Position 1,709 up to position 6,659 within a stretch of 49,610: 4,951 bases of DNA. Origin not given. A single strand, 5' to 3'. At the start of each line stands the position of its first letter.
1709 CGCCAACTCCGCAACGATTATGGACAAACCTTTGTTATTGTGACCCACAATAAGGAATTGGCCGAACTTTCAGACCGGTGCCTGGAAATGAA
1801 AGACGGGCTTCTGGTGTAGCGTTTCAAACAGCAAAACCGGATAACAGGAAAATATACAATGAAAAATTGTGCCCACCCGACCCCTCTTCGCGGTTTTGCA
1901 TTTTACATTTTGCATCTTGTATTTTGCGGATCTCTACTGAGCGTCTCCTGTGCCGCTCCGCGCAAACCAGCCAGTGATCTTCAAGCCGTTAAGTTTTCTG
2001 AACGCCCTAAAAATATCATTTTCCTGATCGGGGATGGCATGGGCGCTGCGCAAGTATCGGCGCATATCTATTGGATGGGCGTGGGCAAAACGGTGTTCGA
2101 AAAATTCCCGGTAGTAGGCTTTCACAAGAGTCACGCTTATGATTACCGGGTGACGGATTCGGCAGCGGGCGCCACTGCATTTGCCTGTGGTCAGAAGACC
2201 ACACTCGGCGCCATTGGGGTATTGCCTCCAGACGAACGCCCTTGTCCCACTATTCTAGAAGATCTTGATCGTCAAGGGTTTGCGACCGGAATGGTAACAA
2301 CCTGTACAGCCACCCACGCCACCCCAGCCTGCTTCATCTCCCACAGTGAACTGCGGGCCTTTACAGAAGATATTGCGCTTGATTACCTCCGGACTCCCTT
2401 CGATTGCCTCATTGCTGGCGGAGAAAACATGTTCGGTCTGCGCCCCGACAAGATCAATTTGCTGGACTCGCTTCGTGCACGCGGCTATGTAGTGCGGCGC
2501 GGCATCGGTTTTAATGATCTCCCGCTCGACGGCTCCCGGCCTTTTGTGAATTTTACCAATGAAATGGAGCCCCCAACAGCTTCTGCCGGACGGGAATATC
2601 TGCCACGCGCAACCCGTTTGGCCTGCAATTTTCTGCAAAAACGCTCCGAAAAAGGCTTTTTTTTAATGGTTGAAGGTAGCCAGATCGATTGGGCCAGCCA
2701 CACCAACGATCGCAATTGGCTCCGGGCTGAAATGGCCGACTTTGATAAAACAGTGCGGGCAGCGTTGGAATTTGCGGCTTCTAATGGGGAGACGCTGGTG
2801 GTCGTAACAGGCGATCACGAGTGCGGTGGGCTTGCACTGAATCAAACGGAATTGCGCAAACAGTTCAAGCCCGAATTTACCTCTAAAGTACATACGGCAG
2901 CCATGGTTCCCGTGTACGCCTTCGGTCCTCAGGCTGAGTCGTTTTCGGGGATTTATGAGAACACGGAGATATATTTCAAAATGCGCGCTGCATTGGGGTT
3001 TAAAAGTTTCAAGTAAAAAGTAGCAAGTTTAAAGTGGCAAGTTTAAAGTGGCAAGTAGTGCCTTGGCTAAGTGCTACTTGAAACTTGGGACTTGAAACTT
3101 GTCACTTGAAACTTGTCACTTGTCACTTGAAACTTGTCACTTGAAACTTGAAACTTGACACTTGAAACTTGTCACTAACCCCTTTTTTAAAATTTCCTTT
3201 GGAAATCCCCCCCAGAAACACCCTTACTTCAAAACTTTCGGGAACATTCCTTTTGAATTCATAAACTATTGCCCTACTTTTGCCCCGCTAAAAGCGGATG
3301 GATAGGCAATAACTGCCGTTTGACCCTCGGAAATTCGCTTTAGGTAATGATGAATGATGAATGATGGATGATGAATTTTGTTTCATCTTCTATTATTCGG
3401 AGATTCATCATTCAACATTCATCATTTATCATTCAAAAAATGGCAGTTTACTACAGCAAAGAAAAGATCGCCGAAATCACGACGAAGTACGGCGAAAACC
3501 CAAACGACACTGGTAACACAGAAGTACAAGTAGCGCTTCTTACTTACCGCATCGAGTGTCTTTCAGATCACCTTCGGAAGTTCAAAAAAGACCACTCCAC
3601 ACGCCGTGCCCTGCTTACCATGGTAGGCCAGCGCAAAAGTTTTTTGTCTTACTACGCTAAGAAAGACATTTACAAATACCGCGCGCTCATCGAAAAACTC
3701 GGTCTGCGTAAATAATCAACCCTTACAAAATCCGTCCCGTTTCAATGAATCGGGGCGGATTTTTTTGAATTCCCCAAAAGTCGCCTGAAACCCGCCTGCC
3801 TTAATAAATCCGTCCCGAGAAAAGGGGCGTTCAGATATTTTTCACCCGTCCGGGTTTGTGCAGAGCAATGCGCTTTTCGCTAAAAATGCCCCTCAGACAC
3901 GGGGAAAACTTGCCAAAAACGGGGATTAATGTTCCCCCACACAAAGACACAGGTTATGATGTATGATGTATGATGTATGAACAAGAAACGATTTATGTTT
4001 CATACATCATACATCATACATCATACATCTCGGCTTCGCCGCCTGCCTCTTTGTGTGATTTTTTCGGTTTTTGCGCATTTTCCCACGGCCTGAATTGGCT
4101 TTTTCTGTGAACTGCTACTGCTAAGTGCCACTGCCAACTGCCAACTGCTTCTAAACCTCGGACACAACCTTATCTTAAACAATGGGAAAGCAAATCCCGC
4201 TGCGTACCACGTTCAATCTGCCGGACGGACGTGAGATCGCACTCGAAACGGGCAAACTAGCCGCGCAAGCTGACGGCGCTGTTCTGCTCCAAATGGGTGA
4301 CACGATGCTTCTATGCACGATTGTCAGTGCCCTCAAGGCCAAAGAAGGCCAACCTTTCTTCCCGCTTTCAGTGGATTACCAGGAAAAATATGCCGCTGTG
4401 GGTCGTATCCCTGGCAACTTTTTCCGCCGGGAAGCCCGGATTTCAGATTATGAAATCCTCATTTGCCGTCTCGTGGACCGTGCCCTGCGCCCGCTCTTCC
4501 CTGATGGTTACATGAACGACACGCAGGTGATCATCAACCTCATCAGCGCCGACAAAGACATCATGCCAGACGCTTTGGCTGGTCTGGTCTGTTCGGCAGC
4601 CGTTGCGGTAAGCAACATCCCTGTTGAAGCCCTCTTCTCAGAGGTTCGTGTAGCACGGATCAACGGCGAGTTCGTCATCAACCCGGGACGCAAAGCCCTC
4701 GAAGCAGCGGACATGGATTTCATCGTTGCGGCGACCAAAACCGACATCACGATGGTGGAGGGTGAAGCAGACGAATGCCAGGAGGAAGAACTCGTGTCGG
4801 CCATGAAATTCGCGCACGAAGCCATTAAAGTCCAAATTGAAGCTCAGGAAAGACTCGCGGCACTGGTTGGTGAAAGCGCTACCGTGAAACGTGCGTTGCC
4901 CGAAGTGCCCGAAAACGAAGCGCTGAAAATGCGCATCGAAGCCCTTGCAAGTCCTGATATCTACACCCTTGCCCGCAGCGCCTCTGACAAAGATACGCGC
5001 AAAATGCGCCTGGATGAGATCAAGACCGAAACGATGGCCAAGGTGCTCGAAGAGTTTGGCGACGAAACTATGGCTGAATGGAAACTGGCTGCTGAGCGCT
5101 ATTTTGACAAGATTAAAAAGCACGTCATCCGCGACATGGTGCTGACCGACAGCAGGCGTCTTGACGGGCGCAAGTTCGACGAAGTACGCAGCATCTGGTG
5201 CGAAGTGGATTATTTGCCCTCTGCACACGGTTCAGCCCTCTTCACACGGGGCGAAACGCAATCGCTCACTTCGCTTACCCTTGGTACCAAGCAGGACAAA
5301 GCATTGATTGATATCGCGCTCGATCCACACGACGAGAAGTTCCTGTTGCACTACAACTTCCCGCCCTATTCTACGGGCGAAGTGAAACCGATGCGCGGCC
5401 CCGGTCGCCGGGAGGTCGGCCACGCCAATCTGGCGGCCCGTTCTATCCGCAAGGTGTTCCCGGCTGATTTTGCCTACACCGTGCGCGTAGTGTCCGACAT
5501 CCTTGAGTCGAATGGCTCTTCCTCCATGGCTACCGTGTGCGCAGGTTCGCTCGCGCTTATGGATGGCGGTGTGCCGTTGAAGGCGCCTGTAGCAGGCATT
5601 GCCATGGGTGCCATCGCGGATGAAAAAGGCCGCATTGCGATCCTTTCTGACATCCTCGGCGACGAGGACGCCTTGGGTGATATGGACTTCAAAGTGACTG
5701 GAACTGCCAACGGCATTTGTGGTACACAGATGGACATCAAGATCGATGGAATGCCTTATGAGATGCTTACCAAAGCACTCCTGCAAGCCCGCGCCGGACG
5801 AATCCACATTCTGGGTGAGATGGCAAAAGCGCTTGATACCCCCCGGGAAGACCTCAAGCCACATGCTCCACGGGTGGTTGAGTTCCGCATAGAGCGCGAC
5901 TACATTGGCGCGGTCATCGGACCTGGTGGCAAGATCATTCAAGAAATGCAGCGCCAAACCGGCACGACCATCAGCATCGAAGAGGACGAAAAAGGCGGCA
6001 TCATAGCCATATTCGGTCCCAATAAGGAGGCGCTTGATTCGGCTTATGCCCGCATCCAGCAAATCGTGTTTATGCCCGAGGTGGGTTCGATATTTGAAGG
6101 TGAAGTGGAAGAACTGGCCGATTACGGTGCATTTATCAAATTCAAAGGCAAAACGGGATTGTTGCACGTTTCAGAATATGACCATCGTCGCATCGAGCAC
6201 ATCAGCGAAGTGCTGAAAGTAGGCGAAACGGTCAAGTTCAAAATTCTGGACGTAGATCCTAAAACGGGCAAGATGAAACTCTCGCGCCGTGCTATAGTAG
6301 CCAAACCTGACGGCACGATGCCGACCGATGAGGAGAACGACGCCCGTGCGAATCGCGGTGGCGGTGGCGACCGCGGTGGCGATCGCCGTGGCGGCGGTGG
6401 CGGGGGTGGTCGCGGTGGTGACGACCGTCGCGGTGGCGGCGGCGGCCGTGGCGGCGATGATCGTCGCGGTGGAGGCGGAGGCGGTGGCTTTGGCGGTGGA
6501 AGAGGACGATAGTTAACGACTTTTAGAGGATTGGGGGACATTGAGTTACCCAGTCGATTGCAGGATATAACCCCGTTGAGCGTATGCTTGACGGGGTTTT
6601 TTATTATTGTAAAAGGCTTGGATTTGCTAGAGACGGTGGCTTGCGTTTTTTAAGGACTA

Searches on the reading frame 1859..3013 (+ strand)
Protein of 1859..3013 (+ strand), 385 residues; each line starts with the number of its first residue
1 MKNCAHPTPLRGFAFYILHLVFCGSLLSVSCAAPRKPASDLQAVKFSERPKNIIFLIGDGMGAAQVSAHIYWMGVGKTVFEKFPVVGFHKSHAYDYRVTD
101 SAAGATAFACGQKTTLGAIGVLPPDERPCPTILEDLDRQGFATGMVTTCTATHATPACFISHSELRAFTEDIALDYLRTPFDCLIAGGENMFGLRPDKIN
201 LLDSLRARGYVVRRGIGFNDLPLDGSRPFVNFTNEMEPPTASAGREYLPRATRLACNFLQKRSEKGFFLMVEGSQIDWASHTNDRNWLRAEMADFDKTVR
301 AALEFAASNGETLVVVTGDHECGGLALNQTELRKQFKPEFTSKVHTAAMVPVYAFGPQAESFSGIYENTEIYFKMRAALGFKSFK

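Call 50: search_protein_families(library=pfam, proteins=[window:1859-3013:+], max_evalue=0.0001)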
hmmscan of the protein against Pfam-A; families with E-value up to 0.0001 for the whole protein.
window:1859-3013:+ (385 aa): 1 family
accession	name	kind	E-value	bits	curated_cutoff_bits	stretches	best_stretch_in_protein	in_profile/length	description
PF00245.25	Alk_phosphatase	-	2e-62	211.9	24.4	3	51-173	2-131/423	Alkaline phosphatase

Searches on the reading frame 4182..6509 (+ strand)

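Call 50: search_protein_families(library=pfam, proteins=[window:4182-6509:+], max_evalue=0.0001)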
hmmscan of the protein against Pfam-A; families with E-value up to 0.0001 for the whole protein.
window:4182-6509:+ (776 aa): 5 families
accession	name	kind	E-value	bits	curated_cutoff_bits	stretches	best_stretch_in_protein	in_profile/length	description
PF01138.27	RNase_PH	-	5.7e-53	179.2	25.5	2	334-465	1-130/130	3' exoribonuclease family, domain 1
PF03725.20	RNase_PH_C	-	1.2e-17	64.1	20.8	1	153-214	4-67/67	3' exoribonuclease family, domain 2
PF00575.29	S1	-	5.6e-16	59.1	22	1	632-703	2-74/74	S1 RNA binding domain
PF00013.35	KH_1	-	2.1e-12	47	21.5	1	566-627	2-66/66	KH domain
PF03726.19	PNPase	-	7.2e-11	42.8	24.6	1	248-331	2-81/81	Polyribonucleotide nucleotidyltransferase, RNA binding domain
